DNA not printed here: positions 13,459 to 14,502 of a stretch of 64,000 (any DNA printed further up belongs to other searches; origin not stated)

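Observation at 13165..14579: Sulfotransferase-family moron plus a small lipoprotein inserted between the tail-fibre genes and the lysis cassette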

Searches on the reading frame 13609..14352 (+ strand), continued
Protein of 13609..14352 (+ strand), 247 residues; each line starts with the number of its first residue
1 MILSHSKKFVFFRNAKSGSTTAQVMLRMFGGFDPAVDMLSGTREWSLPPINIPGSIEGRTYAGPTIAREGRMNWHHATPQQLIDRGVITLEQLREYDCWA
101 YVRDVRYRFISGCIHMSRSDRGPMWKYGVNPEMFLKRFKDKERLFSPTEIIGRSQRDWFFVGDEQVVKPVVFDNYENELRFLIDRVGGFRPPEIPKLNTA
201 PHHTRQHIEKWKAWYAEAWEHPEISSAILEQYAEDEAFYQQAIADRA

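Call 38: search_solved_structures(query=A4, max_evalue=10, show_alignments=3)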
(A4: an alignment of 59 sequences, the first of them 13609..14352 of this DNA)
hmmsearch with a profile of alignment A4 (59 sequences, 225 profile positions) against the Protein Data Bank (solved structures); distinct sequences matched with E-value up to 10: 9.
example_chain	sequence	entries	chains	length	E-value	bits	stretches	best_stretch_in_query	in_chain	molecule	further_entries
3rnl_A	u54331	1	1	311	5.1e-06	29.7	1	93-169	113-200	Sulfotransferase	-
5t03_A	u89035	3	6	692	0.052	16.6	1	10-114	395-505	maltose binding protein - heparan sulfate 6-O-sulfotransferase isoform 3 fusion protein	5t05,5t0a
4ndz_A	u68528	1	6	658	0.38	13.8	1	10-111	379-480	Maltose-binding periplasmic protein, Heparan sulfate 2-O-sulfotransferase 1 fusion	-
3h2t_A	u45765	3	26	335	0.4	13.7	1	189-223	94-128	Baseplate structural protein Gp6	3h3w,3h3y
3f5f_A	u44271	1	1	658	0.4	13.7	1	10-111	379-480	Maltose-binding periplasmic protein, Heparan sulfate 2-O-sulfotransferase 1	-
5hx2_D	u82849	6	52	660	0.67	13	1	190-223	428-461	Baseplate wedge protein gp6 | gp6, baseplate wedge protein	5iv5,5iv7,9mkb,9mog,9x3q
1t8t_A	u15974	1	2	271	1.4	12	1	91-128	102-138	heparan sulfate D-glucosaminyl 3-O-sulfotransferase 3A1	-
1t8u_A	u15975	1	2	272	1.4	11.9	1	91-128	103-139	heparan sulfate D-glucosaminyl 3-O-sulfotransferase 3A1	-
6xkg_B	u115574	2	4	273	1.4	11.9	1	91-128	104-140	Heparan sulfate glucosamine 3-O-sulfotransferase 3A1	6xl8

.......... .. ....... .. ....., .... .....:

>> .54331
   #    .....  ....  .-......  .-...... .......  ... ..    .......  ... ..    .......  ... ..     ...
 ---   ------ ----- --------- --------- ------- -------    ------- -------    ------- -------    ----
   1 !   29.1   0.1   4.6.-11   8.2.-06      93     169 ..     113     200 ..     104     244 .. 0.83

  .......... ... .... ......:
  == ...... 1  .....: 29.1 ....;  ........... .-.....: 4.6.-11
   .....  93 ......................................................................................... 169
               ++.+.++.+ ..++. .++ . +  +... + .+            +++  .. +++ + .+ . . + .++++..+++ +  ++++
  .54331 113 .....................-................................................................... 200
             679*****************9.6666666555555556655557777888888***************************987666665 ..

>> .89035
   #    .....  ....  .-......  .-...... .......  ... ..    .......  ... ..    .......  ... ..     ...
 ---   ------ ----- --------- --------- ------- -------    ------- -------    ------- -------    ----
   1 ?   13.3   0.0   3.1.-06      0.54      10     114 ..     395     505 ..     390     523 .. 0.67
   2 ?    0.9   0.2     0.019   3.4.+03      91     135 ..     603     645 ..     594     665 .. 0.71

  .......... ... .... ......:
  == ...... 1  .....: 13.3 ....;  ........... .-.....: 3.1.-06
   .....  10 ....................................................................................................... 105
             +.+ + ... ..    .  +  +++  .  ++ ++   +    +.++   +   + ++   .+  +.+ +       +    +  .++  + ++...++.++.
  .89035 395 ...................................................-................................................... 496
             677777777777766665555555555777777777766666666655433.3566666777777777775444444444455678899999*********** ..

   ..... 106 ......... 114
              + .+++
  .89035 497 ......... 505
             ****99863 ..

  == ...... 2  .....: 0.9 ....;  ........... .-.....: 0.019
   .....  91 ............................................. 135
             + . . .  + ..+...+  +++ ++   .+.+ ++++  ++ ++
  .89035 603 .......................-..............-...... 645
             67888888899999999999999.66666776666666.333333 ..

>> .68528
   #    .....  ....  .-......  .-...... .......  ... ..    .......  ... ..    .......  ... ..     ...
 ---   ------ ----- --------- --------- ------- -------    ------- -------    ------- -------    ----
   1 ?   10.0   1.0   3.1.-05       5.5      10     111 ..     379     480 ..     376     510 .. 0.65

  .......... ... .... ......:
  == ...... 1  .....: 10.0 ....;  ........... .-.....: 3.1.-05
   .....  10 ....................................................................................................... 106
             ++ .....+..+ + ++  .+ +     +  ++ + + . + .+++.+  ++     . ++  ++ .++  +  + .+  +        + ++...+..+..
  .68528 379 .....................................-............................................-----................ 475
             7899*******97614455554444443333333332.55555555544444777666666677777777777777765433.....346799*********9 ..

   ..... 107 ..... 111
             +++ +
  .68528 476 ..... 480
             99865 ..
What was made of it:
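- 13609..14352 (+): Sulfotransferase-family gene (247 aa), with no signal peptide or TM segment. The family profile hits 3rnl at E 5e-6 and HS6ST/HS2ST more weakly (call 38).
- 13633..13671 (+): 5'-PSB strand-loop-helix (residues 9-21, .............; K16). It aligns to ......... of HS6ST and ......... of HS2ST (call 38).
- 13834..13836 (+): His76, the candidate catalytic base. It aligns to the His of HS2ST 'HGH' and HS6ST 'GLHADW' in the profile alignments (call 38).
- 13912..13941 (+): 3'-PB strand-turn-helix (residues 102-111, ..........; R103, R108, S111). It aligns to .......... of 3rnl, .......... of HS6ST and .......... of HS2ST (call 38).
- On PAPS-dependent sulfotransferase fold / Sulfotransfer_2 (PF03567): It aligns to the PSB of HS6ST and HS2ST (call 38). 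The segment aligns to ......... of 3rnl at E 5e-6 (call 38). It aligns with the His of HS2ST 'HGH' and HS6ST 'GLHADW' (call 38).
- Closest known: Sulfotransfer_2. Same: The family profile aligns the PSB Lys loop, a His at the catalytic-base position and the PB R..R..S helix (call 38).
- HS6ST (E 0.05) and HS2ST (E 0.4) score more weakly, but their alignments cover the PSB Lys, the His and the PB Arg/Ser (call 38).
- Tried and rejected: The broader A4 profile was needed (call 38).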

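Call 54: find_related_loci(query=A1, collection=genome_contigs, flank=8000)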
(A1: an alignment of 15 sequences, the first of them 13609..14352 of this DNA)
Query A1 (247 aa) in genome_contigs; peptide patterns used: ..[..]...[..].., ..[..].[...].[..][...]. (x = any residue, [..] = any of these).
96 stretches matched a pattern; 1 encode a relative of the query (tblastn E <= 1e-3); 1 distinct loci.
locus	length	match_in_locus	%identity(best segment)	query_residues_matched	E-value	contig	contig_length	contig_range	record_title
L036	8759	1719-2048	23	1-104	9e-7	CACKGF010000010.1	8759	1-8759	uncultured Pelagibacteraceae bacterium isolate AG-916-O13 genome assembly, contig: AG-916-O13_NODE_10, whole genome shot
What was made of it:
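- Tried and rejected: A1 gave a single weak hit in a Pelagibacteraceae single-cell assembly (call 54).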

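Call 57: find_homologous_proteins(query=L008:715-1173:+, max_evalue=0.001)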
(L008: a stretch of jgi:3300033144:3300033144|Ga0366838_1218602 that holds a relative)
Query L008:715-1173:+ (152 aa): 4 proteins with E <= 0.001 among 120 candidates.
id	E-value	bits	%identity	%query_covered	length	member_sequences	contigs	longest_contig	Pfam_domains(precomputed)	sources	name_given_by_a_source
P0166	3.7e-96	337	100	100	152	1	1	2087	-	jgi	-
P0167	9.9e-32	128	55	93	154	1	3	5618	-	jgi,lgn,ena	-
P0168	6.8e-30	122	53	86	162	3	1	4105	-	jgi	jgi:hypothetical protein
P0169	2.7e-28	117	50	91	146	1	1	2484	-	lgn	-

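Call 64: fold_search(model_id=the predicted structure, library=viral)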
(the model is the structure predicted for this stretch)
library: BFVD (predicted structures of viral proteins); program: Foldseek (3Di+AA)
matches with E <= 10: 86; with E <= 0.001: 3
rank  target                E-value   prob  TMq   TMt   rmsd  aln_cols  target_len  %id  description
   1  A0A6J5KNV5            2.4e-05  1.00  0.44  0.48  10.5       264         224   18  Sulfotransferase family [uncultured Caudovirales phage]
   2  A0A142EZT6            4.4e-05  1.00  0.54  0.64   5.9       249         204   16  (no name in the UniProt tables at hand)
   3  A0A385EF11            4.8e-04  1.00  0.55  0.56   7.2       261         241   17  Sulfotransferase family protein [Synechococcus phage S-T4]
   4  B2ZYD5                1.1e-03  1.00  0.49  0.43   5.5       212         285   14  Sulfotransferase-like protein [Ralstonia phage phiRSL1]
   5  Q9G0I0                1.2e-03  1.00  0.37  0.46  10.4       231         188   15  Gp5.1 [Roseobacter phage SIO1]
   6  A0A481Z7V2            2.4e-03  1.00  0.49  0.50   6.7       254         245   13  Sulfotransferase family protein [Pithovirus LCPAC304]
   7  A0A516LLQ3            4.5e-03  1.00  0.54  0.63   6.9       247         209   13  (no name in the UniProt tables at hand)
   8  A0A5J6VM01            4.7e-03  1.00  0.52  0.44   6.6       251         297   12  Sulfotransferase family-containing protein [Megaviridae environmental sample]
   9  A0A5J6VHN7            5.6e-03  0.99  0.43  0.24  10.5       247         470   14  Sulfotransferase domain-containing protein (Fragment) [Megaviridae environmental sample]
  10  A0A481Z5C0            6.2e-03  0.99  0.47  0.40  11.1       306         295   14  Sulfotransferase family protein [Pithovirus LCPAC202]
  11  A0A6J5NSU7            9.8e-03  1.00  0.46  0.54   6.7       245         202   13  Sulfotransferase family protein [uncultured Caudovirales phage]
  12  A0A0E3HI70            1.6e-02  0.89  0.35  0.40  10.2       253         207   12  Sulfotransferase family protein [Synechococcus phage ACG-2014f]
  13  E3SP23                1.7e-02  0.98  0.39  0.47   8.5       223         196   10  Sulfotransferase family protein [Prochlorococcus phage P-SSM7]
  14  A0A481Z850            1.9e-02  1.00  0.55  0.56   6.5       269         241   12  Sulfotransferase family protein [Pithovirus LCPAC201]
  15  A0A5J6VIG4            2.3e-02  0.97  0.33  0.20   8.3       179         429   14  Glycosyltransferase family 25 [Megaviridae environmental sample]
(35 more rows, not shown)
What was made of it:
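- The best viral matches are annotated sulfotransferases (call 64).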

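Call 66: predict_structure(alignment_id=A5)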
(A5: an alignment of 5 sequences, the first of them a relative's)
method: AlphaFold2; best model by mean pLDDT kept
length: 152 residues; sequences in the alignment: 5
mean_pLDDT: 50.2   pTM: 0.50
mean pLDDT of the five models: 50.2, 47.3, 44.0, 42.7, 40.3
residues with pLDDT >= 90: 0; 70-90: 26; 50-70: 43; < 50: 83
segments of 3 or more residues with pLDDT < 50: 1-16, 22-35, 41-65, 85-93, 110-113, 142-152
pLDDT, mean of each block of 10 residues (from residue 1): 26 45 43 49 40 30 49 73 49 60 55 51 74 70 42 35
secondary structure, 60 per line:
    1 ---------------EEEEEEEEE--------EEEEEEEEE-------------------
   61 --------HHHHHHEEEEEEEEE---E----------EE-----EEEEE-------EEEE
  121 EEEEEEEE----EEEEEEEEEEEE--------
elements in order: E16-24 E33-41 H69-74 E75-83 E105-109 E117-128 E133-144
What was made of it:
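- The p150 model was too poor (pLDDT 50) to judge surface exposure (call 66).
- Tried and rejected: The model from a 5-sequence alignment has pLDDT 50 (call 66), which is too poor for a fold search, so p150 function remains unknown.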

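Call 70: fold_search(model_id=the predicted structure, library=pdb)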
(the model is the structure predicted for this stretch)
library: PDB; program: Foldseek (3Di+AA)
matches with E <= 10: 99; with E <= 0.001: 0
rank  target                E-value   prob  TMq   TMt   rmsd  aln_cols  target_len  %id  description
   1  3rnl                  1.2e-02  0.85  0.32  0.32  12.1       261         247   13  Crystal Structure of Sulfotransferase from Alicyclobacillus acidocaldarius (released 2011-06-29)
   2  8cd0_A                2.0e-01  0.41  0.38  0.16  10.3       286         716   10  Human heparan sulfate N-deacetylase-N-sulfotransferase 1 in complex with calcium, 3'-phosphoadenosine-5'-phosphosulfat (released 2024-02-07)
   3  4ifb_B                6.2e-01  0.23  0.37  0.34  12.5       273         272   12  Crystal structure of SULT 2A1 LLGG mutant with PAPS (released 2013-02-06)
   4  1zd1_B                9.1e-01  0.13  0.27  0.28  12.6       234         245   10  Human Sulfortransferase SULT4A1 (released 2005-04-26)
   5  7d1x_A                1.0e+00  0.08  0.26  0.25  12.5       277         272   11  Crystal structure of 7-alpha-hydroxyl bile acid sulfotransferase (Sult2a8) (released 2021-09-22)
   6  4ndz_B                1.1e+00  0.14  0.34  0.15  12.9       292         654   10  Structure of Maltose Binding Protein fusion to 2-O-Sulfotransferase with bound heptasaccharide and PAP (released 2014-03-19)
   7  8pr1_F                1.3e+00  0.05  0.20  0.15  18.2       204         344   15  Cytoplasmic dynein-B heavy chain bound to IC-LC tower (released 2024-03-27)
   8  4ndz_C                1.7e+00  0.12  0.35  0.15  11.7       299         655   10  Structure of Maltose Binding Protein fusion to 2-O-Sulfotransferase with bound heptasaccharide and PAP (released 2014-03-19)
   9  2w5u_A                1.7e+00  0.04  0.20  0.25  13.3       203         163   11  Flavodoxin from Helicobacter pylori in complex with the C3 inhibitor (released 2009-12-22)
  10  3te9_A                2.0e+00  0.02  0.13  0.11  20.0       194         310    9  1.8 Angstrom Resolution Crystal Structure of K135M Mutant of Transaldolase B (TalA) from Francisella tularensis in Com (released 2011-08-24)
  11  1yfl_D                2.1e+00  0.02  0.11  0.11  18.6       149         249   12  T4Dam in Complex with Sinefungin and 16-mer Oligonucleotide Showing Semi-specific and Specific Contact and Flipped Bas (released 2005-05-17)
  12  1yfl_E                2.2e+00  0.03  0.13  0.13  18.4       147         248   14  T4Dam in Complex with Sinefungin and 16-mer Oligonucleotide Showing Semi-specific and Specific Contact and Flipped Bas (released 2005-05-17)
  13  4ndz_A                2.5e+00  0.09  0.34  0.30  11.8       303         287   10  Structure of Maltose Binding Protein fusion to 2-O-Sulfotransferase with bound heptasaccharide and PAP (released 2014-03-19)
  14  3mgc_B                2.8e+00  0.06  0.22  0.23  12.6       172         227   13  Teg12 Apo (released 2010-06-09)
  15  3wzl_A                2.8e+00  0.03  0.23  0.22  14.4       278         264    8  ZEN lactonase (released 2014-11-26)
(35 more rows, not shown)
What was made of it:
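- On PAPS-dependent sulfotransferase fold / Sulfotransfer_2 (PF03567): The top Foldseek PDB hits are also sulfotransferases but weak, at E 0.012 (call 70).
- Foldseek against PDB is weak (best E 0.012; call 70).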

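Call 73: search_protein_families(library=pfam, proteins=[L010:3012-7670:+, L010:8662-9117:+, L011:7140-7736:+, L011:8677-9492:+, L013:7303-8004:+, L013:8563-9297:+, L016:5940-7904:+, L016:8814-9995:+, L022:7044-7991:+, L022:8673-9386:+], max_evalue=0.001)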
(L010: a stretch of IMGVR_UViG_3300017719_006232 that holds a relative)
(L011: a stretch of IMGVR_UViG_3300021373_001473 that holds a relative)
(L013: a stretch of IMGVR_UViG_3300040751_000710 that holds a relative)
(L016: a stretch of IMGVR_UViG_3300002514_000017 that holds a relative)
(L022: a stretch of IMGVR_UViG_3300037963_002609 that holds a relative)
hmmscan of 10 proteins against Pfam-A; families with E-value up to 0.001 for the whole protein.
L010:3012-7670:+ (1552 aa): 1 family
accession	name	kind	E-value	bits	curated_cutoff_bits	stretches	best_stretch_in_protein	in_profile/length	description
PF14312.12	FG-GAP_2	-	5.1e-11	43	23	1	558-586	10-38/49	FG-GAP repeat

L010:8662-9117:+ (151 aa): 1 family
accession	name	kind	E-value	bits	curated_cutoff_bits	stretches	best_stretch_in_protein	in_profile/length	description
PF00011.27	HSP20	-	4.7e-15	56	20.8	1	42-137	2-101/102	Hsp20/alpha crystallin family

L011:7140-7736:+ (198 aa): 0 families

L011:8677-9492:+ (271 aa): 0 families

L013:7303-8004:+ (233 aa): 2 families
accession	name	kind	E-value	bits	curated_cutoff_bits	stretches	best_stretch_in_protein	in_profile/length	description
PF05711.17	TylF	-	2.5e-10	40.5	23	1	23-179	69-233/264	Macrocin-O-methyltransferase (TylF)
PF13578.12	Methyltransf_24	-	3.9e-09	37.8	26.3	1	49-174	1-104/105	Methyltransferase domain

L013:8563-9297:+ (244 aa): 0 families

L016:5940-7904:+ (654 aa): 1 family
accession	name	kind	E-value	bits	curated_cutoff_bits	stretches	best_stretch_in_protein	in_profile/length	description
PF07068.17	Gp23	-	3.4e-77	260.8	24.4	2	381-644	117-355/376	Major capsid protein Gp23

L016:8814-9995:+ (393 aa): 0 families

L022:7044-7991:+ (315 aa): 0 families

L022:8673-9386:+ (237 aa): 1 family
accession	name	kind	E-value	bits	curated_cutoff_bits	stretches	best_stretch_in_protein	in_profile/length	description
PF22175.2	Ogg-HhH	-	3.3e-07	30.5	27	1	40-207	7-171/173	8-oxoguanine DNA glycosylase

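Call 74: find_encoding_contigs(protein=P0002, flank=3000, max_places=2)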
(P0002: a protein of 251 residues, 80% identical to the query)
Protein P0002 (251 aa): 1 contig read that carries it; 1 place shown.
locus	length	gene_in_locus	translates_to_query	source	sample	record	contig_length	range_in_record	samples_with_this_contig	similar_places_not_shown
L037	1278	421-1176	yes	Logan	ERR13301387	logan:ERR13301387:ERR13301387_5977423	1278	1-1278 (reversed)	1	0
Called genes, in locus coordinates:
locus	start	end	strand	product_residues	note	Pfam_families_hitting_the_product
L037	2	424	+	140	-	?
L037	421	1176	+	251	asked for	-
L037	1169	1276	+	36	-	?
